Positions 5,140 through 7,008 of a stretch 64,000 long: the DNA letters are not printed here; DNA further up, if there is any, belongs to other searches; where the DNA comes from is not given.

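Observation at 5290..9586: Tightly coupled operon of a DUF1266-like/zinc-ribbon protein, an SMI1/KNR4 (SUKH) protein and a WD40 protein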

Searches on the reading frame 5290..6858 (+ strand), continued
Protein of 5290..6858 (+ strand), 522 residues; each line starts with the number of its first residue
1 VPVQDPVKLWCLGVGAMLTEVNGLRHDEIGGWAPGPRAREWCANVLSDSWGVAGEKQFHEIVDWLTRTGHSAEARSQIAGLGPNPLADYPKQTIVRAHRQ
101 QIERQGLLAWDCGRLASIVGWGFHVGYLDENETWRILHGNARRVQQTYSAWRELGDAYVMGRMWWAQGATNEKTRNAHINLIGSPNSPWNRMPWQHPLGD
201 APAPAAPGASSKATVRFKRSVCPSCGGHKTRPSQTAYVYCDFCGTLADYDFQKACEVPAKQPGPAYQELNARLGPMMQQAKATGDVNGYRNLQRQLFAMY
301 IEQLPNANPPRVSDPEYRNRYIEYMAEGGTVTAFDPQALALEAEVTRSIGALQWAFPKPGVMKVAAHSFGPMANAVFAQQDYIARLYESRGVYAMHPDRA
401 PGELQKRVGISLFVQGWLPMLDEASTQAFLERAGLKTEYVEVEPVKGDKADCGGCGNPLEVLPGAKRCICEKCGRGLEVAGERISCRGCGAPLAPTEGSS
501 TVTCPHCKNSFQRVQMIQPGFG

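Call 29: predict_structure(alignment_id=A1)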
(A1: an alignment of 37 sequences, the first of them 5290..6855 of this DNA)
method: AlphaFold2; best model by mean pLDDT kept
length: 522 residues; sequences in the alignment: 37
mean_pLDDT: 86.0   pTM: 0.55
mean pLDDT of the five models: 86.0, 84.9, 82.1, 81.7, 80.5
residues with pLDDT >= 90: 259; 70-90: 210; 50-70: 33; < 50: 20
segments of 3 or more residues with pLDDT < 50: 204-216, 516-522
pLDDT, mean of each block of 10 residues (from residue 1): 84 94 90 89 93 93 90 91 90 94 93 95 92 91 94 95 92 94 92 87 44 48 70 73 82 77 84 94 96 95 88 92 95 96 94 85 88 94 96 92 88 85 86 77 69 87 83 85 76 84 86 57 44
secondary structure, 60 per line:
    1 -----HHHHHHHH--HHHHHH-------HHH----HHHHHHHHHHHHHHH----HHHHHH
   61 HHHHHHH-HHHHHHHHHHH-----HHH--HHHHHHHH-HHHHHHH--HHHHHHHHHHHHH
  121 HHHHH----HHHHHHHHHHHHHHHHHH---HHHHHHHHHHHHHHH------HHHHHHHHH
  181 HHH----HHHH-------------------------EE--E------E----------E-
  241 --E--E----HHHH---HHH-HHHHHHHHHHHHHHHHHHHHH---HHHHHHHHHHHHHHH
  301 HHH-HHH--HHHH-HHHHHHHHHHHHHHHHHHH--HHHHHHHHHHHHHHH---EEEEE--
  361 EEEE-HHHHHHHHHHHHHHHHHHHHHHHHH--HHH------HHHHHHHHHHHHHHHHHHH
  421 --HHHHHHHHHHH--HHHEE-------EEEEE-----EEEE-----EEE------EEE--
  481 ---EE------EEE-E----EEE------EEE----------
elements in order: H6-13 H16-21 H36-50 H55-67 H69-79 H90-97 H99-105 H108-125 H130-147 H151-165 H172-183 H188-191 H251-254 H262-282 H286-303 H310-313 H315-333 H336-350 E354-358 E361-364 H366-390 H402-420 H423-433 E448-452 E458-461 E467-469 E476-478 E492-494 E501-503 E510-512

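Call 31: search_protein_families(library=pfam, proteins=[L005:6603-7265:+, L007:9470-10159:+, L012:9336-10535:+, L012:10532-11413:+, L014:2208-2945:+, L019:6742-8037:+, L019:9068-10177:+, L019:10174-11277:+, L005:4519-5037:+, L012:6993-7967:+], max_evalue=0.01)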
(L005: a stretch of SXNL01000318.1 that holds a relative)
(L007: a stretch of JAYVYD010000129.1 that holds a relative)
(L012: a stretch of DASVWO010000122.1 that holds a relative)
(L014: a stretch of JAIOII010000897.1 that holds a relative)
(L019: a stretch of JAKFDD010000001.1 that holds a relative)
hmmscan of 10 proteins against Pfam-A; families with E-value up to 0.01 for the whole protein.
L005:6603-7265:+ (220 aa): 7 families
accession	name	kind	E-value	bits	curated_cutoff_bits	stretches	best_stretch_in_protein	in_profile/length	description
PF03807.23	F420_oxidored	-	2.9e-19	69.9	21.6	1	10-101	1-94/94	NADP oxidoreductase coenzyme F420-dependent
PF03446.21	NAD_binding_2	-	3.2e-07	31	21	1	10-91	1-80/161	NAD binding domain of 6-phosphogluconate dehydrogenase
PF13460.12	NAD_binding_10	-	0.00045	20.6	27.2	1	15-87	2-68/184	NAD(P)H-binding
PF05368.20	NmrA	-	0.0036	17.4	27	1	7-132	1-120/298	NmrA-like family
PF10727.15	Rossmann-like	-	0.0057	16.8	23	1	9-83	15-89/131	Rossmann-like domain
PF02558.23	ApbA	-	0.0065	16.5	22.2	0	11-95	1-95/150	Ketopantoate reductase PanE/ApbA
PF02826.25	2-Hacid_dh_C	-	0.01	15.7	25.1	0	7-78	35-103/178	D-isomer specific 2-hydroxyacid dehydrogenase, NAD binding domain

L007:9470-10159:+ (229 aa): 1 family
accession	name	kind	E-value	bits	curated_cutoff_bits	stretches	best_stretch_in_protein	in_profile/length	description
PF00849.27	PseudoU_synth_2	-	1.6e-28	100.3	26.8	1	26-164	1-152/152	RNA pseudouridylate synthase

L012:9336-10535:+ (399 aa): 5 families
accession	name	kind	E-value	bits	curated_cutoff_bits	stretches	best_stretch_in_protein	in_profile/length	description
PF08442.15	ATP-grasp_2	-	1.5e-71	240.6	29.5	1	2-209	1-202/202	ATP-grasp domain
PF00549.24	Ligase_CoA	-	9.2e-31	107.1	24.5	1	268-392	1-128/128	CoA-ligase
PF24948.1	Citrate_synth_N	-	4.9e-14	52.7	83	1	2-231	4-227/232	ATP-citrate synthase ATP-grasp domain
PF13549.11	ATP-grasp_5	-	8.3e-09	35.6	27.6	1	4-224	11-221/221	ATP-grasp domain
PF01071.24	GARS_A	-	0.00057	20.2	27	1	8-123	6-104/194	Phosphoribosylglycinamide synthetase, ATP-grasp (A) domain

L012:10532-11413:+ (293 aa): 3 families
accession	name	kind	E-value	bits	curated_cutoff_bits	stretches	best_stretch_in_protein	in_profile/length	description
PF02629.25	CoA_binding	-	3.7e-25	88.9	22.3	1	7-100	2-97/97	CoA binding domain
PF00549.24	Ligase_CoA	-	1.1e-24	87.4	24.5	1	154-274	1-127/128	CoA-ligase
PF13607.11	Succ_CoA_lig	-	2.6e-09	37.4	27.4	1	148-286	1-134/138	Succinyl-CoA ligase like flavodoxin domain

L014:2208-2945:+ (245 aa): 1 family
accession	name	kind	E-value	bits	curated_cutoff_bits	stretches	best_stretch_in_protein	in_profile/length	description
PF03785.20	Peptidase_C25_C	-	0.0089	16.3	25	0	56-116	10-67/79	Peptidase family C25, C terminal ig-like domain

L019:6742-8037:+ (431 aa): 0 families

L019:9068-10177:+ (369 aa): 3 families
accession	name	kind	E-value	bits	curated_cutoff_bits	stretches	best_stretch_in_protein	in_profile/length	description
PF13421.11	Band_7_1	-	6.7e-85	284.4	24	1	42-251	2-210/211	SPFH domain-Band 7 family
PF01145.31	Band_7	-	8.6e-13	49.1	23.6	1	59-250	3-161/176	SPFH domain / Band 7 family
PF12728.13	HTH_17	-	9.6e-11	42.2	27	1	320-367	1-48/51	Helix-turn-helix domain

L019:10174-11277:+ (367 aa): 2 families
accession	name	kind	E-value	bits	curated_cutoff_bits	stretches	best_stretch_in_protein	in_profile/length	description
PF08271.17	Zn_Ribbon_TF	-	0.0032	17.4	29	1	11-36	3-29/43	TFIIB zinc-binding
PF12773.13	DZR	-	0.0082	16.7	27.3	0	7-38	11-36/45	Double zinc ribbon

L005:4519-5037:+ (172 aa): 1 family
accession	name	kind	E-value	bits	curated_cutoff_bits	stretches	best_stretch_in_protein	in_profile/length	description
PF12900.13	Pyridox_ox_2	-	1.6e-16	61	27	1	21-148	3-139/140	Pyridoxamine 5'-phosphate oxidase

L012:6993-7967:+ (324 aa): 0 families

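Call 32: find_encoding_contigs(protein=P0002, flank=8000, max_places=2)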
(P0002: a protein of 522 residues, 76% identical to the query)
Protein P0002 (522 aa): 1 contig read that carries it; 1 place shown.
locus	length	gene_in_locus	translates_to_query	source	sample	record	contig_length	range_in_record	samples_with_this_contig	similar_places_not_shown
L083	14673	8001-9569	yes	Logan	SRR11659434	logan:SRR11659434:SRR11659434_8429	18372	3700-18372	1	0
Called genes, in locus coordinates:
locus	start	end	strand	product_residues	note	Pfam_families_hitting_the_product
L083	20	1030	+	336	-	PF01066:CDP-OH_P_transf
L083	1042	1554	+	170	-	PF09351:DUF1993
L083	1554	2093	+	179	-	PF12917:YfbR-like, PF13023:HD_3, PF01966:HD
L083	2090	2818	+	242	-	PF08032:SpoU_sub_bind (weak), PF00588:SpoU_methylase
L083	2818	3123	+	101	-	PF05099:TerB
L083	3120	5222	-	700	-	PF00069:Pkinase, PF07714:PK_Tyr_Ser-Thr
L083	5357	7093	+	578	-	PF14716:HHH_8, PF14520:HHH_5, PF14792:DNA_pol_B_palm (faint), PF14791:DNA_pol_B_thumb, PF02811:PHP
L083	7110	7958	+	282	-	PF24814:WD40_Prp19 (weak), PF25047:Beta-prop_TEP1_2nd (weak), PF25174:Beta-prop_THOC3, PF25175:Beta-prop_WDR5, PF23381:Beta-prop_IFT122_1st (weak), PF25173:Beta-prop_WDR3_1st (weak), PF00400:WD40 (weak), PF24105:Beta-prop_CAF1B_HIR1 (weak)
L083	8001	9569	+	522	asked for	PF06889:DUF1266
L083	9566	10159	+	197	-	PF09346:SMI1_KNR4 (weak)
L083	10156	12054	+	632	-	PF25173:Beta-prop_WDR3_1st (weak), PF25175:Beta-prop_WDR5 (weak), PF24814:WD40_Prp19, PF25173:Beta-prop_WDR3_1st (weak), PF23381:Beta-prop_IFT122_1st (weak), PF24817:WD40_WDHD1_1st (weak), PF24807:WD40_CDC20-Fz, PF25174:Beta-prop_THOC3, +21 more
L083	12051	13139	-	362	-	-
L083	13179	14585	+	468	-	PF07690:MFS_1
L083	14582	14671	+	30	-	?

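Call 33: find_encoding_contigs(protein=P0003, flank=8000, max_places=2)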
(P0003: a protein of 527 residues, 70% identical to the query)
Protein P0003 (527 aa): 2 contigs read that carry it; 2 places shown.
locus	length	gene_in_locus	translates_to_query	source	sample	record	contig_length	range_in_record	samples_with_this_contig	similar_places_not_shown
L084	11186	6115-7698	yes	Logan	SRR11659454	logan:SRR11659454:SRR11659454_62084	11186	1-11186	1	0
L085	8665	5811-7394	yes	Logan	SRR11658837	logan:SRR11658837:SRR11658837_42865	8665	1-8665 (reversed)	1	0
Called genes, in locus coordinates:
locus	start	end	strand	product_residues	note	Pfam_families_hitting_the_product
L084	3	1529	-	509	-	?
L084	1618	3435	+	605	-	PF14716:HHH_8, PF00633:HHH (faint), PF14520:HHH_5, PF14791:DNA_pol_B_thumb, PF02811:PHP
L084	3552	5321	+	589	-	-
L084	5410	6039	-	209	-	-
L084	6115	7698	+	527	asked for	PF06889:DUF1266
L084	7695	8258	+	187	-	PF09346:SMI1_KNR4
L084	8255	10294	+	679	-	PF25173:Beta-prop_WDR3_1st, PF25175:Beta-prop_WDR5, PF23381:Beta-prop_IFT122_1st, PF24814:WD40_Prp19, PF24807:WD40_CDC20-Fz, PF23381:Beta-prop_IFT122_1st, PF25174:Beta-prop_THOC3, PF25175:Beta-prop_WDR5, +24 more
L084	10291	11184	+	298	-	?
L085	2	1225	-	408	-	?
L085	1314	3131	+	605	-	PF14716:HHH_8, PF00633:HHH (faint), PF14520:HHH_5, PF14791:DNA_pol_B_thumb, PF02811:PHP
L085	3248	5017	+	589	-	-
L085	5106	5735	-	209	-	-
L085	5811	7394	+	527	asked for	PF06889:DUF1266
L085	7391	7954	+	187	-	PF09346:SMI1_KNR4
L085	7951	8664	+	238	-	?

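Call 34: find_encoding_contigs(protein=P0007, flank=8000, max_places=2)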
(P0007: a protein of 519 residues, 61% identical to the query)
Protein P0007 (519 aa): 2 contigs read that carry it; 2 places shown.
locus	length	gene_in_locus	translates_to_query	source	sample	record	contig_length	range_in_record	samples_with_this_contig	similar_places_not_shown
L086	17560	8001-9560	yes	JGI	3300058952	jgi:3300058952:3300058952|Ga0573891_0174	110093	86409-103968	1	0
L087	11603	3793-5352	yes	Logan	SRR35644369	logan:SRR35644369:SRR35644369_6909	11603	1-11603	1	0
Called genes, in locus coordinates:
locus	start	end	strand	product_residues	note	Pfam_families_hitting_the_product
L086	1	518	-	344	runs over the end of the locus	PF01066:CDP-OH_P_transf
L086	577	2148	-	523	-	PF00069:Pkinase, PF07714:PK_Tyr_Ser-Thr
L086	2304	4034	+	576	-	PF14716:HHH_8, PF00633:HHH (faint), PF14520:HHH_5, PF14791:DNA_pol_B_thumb, PF02811:PHP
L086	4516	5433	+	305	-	-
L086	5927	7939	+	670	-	-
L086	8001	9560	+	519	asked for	PF06889:DUF1266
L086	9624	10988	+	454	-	PF07690:MFS_1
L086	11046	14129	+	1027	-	PF01344:Kelch_1 (faint), PF07646:Kelch_2 (faint), PF13415:Beta-prop_FBX42 (faint), PF13418:Beta-prop_TYW4 (faint), PF24681:Kelch_KLHDC2_KLHL20_DRC7 (faint), PF24981:Beta-prop_ATRN-LZTR1 (faint), PF25210:Kelch_FKB95 (faint)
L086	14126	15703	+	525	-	PF00069:Pkinase, PF07714:PK_Tyr_Ser-Thr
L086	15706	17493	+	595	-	PF07719:TPR_2 (faint), PF13432:TPR_16 (faint), PF08308:PEGA, PF13620:CarboxypepD_reg (faint), PF08308:PEGA (weak)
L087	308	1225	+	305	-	-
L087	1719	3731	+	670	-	-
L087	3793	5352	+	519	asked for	PF06889:DUF1266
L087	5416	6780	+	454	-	PF07690:MFS_1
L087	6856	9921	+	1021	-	PF13415:Beta-prop_FBX42 (faint), PF24981:Beta-prop_ATRN-LZTR1 (faint), PF01344:Kelch_1 (faint), PF07646:Kelch_2 (faint), PF13418:Beta-prop_TYW4 (faint), PF24681:Kelch_KLHDC2_KLHL20_DRC7 (faint), PF25210:Kelch_FKB95 (faint)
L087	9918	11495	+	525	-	PF00069:Pkinase, PF07714:PK_Tyr_Ser-Thr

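Call 35: fold_search(model_id=the predicted structure, library=pdb)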
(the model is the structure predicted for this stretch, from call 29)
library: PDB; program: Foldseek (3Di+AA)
matches with E <= 10: 292; with E <= 0.001: 0
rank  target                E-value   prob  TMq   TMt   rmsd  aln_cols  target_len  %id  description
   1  8chy                  2.5e-01  0.08  0.08  0.11  21.1       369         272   12  Crystal structure of an 8-repeat consensus TPR superhelix with Zinc. (released 2024-02-21)
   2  9hqv_Yi               4.7e-01  0.06  0.11  0.09  28.4       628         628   10  Cryo-EM structure of the small subunit of the mitochondrial ribosome from Toxoplasma gondii (released 2025-06-11)
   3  9qhb                  5.6e-01  0.08  0.08  0.14  20.7       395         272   11  Crystal structure of 16-repeat CTPR protein with eliminated coordination sites (released 2025-10-22)
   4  8qah_A                6.1e-01  0.12  0.15  0.18  26.7       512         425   10  X-ray crystal structure of a de novo designed single-chain parallel coiled-coil alpha-helical barrel with 8 inner heli (released 2024-07-03)
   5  8dtg_B                7.3e-01  0.08  0.09  0.07  21.9       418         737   11  Cryo-EM structure of Arabidopsis SPY alternative conformation 1 (released 2023-03-08)
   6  6vbu_4                7.3e-01  0.06  0.10  0.13  22.0       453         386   10  Structure of the bovine BBSome complex (released 2020-01-29)
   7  5lyn_A                7.6e-01  0.23  0.08  0.23  14.4       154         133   12  Structure of the Tpr Domain of Sgt2 in complex with yeast Ssa1 peptide fragment (released 2017-10-25)
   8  9llv_MODEL_1_A        7.6e-01  0.21  0.10  0.14  17.5       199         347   13  Dimer Sgt2 from S.cerevisiae (released 2025-12-10)
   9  8cpz_A                7.6e-01  0.03  0.08  0.03  47.4       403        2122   14  Photorhabdus luminescens TcdA1 prepore-to-pore intermediate, K1179W mutant (released 2024-03-13)
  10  5lyp                  8.0e-01  0.21  0.09  0.23  14.3       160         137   11  Crystal structure of the Tpr Domain of Sgt2. (released 2017-10-25)
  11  8j8p_C                8.7e-01  0.03  0.07  0.05  26.1       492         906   12  Structure of the four-component Paf1 complex from Saccharomyces eubayanus (released 2023-05-24)
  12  3mkr_B                9.5e-01  0.08  0.08  0.11  18.8       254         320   10  Crystal structure of yeast alpha/epsilon-COP subcomplex of the COPI vesicular coat (released 2010-07-14)
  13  2wzk                  9.5e-01  0.06  0.10  0.13  25.0       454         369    9  Structure of the Cul5 N-terminal domain at 2.05A resolution. (released 2009-12-15)
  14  3sf4_B                9.5e-01  0.04  0.08  0.11  24.1       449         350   11  Crystal structure of the complex between the conserved cell polarity proteins Inscuteable and LGN (released 2011-11-23)
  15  4hat_C                1.0e+00  0.06  0.10  0.06  22.5       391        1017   11  Crystal structure of CRM1 inhibitor Leptomycin B in complex with CRM1-Ran-RanBP1 (released 2013-01-09)
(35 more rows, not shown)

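Call 41: search_protein_families(library=pfam, proteins=[L086:5927-7939:+, L084:3552-5321:+, L084:5410-6039:-], max_evalue=0.01)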
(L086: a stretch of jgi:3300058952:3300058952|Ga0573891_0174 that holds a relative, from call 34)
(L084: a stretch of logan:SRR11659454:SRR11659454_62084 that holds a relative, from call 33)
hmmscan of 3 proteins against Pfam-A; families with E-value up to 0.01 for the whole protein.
L086:5927-7939:+ (670 aa): 0 families

L084:3552-5321:+ (589 aa): 0 families

L084:5410-6039:- (209 aa): 0 families

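Call 82: find_encoding_contigs(protein=P0001, flank=6000, max_places=2)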
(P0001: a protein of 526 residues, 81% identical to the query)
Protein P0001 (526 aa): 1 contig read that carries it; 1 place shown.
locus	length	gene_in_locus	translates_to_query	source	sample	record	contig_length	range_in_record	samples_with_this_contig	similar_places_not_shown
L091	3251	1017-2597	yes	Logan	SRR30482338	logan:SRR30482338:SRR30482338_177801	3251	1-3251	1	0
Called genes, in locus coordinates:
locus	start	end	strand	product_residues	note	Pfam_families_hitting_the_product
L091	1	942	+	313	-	?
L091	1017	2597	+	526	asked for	PF06889:DUF1266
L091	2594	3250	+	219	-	?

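Call 83: find_encoding_contigs(protein=P0005, flank=6000, max_places=2)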
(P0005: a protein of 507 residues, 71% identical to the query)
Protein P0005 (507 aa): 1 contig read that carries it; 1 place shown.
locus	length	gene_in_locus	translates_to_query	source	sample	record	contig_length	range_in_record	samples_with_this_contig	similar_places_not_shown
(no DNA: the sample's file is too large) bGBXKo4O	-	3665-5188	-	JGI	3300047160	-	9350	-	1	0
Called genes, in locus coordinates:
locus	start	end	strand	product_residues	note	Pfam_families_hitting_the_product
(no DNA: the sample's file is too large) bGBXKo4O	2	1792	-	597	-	?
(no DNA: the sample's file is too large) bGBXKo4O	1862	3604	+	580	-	PF14716:HHH_8, PF00633:HHH (faint), PF14520:HHH_5, PF14792:DNA_pol_B_palm (weak), PF14791:DNA_pol_B_thumb, PF02811:PHP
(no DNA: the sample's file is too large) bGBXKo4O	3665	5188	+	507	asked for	PF06889:DUF1266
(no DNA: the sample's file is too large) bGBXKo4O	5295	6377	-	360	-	-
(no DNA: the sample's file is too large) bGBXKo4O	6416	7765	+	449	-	PF07690:MFS_1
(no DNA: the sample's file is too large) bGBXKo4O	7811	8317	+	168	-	PF00160:Pro_isomerase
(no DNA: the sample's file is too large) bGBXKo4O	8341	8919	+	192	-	-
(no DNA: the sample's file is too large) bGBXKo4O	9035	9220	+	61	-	-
